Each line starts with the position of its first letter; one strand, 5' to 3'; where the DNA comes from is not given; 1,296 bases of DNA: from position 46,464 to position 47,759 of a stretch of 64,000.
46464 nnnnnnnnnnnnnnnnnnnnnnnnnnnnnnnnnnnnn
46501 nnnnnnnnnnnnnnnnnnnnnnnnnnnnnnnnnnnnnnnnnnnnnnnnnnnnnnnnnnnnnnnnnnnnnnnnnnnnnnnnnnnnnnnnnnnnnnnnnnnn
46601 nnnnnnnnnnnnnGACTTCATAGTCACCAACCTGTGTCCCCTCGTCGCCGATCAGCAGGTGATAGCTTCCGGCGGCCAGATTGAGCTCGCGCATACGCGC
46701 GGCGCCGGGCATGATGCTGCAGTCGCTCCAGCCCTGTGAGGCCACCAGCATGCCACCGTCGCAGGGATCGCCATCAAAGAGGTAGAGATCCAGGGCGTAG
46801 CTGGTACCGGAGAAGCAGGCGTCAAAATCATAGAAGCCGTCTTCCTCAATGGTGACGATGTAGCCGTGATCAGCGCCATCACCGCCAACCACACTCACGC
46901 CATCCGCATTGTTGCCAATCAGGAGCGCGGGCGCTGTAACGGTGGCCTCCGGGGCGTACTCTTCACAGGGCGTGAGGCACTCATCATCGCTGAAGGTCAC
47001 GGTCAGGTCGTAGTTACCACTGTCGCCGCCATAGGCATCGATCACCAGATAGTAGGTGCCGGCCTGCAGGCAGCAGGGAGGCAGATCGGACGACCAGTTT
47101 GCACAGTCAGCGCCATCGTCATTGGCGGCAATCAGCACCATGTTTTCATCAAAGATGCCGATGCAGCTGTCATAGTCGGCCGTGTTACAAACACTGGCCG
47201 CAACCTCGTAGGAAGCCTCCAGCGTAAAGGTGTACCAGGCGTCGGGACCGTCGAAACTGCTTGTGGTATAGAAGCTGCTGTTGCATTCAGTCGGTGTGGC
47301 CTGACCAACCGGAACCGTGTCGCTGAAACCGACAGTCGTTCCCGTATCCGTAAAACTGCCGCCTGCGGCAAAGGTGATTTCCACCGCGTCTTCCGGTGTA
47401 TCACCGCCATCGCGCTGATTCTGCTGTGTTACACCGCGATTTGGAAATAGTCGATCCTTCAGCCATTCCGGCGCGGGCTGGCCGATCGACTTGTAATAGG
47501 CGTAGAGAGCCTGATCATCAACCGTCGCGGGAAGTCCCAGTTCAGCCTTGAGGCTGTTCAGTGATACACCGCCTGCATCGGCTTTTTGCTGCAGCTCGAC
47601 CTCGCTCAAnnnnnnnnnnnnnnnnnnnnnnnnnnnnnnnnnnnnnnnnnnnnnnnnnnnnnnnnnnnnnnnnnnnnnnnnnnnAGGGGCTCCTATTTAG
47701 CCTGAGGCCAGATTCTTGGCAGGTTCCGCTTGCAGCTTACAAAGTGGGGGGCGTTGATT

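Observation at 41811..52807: Nidogen-type (NIDO-like) modules repeated three times in each giant protein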

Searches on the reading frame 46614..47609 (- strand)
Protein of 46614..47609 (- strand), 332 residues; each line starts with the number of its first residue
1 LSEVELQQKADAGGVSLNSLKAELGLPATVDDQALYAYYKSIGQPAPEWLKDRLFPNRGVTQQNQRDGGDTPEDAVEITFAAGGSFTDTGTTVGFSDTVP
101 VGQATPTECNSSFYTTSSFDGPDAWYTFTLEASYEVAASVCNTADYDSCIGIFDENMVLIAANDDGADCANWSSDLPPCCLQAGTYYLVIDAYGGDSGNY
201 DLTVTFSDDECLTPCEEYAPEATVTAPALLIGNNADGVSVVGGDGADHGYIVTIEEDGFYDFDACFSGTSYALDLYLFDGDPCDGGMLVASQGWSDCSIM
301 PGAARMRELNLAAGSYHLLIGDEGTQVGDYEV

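Call 47: search_protein_families(library=pfam, proteins=[window:46614-47609:-], max_evalue=5)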
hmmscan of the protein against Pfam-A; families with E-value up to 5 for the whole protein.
window:46614-47609:- (332 aa): 2 families
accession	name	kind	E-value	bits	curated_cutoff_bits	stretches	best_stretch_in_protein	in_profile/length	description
PF04151.21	PPC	-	0.0078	17.5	25.9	1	125-191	4-69/70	Bacterial pre-peptidase C-terminal domain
PF14475.11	Mso1_Sec1_bdg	-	0.0081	16.1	29.1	1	33-50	23-40/40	Sec1-binding region of Mso1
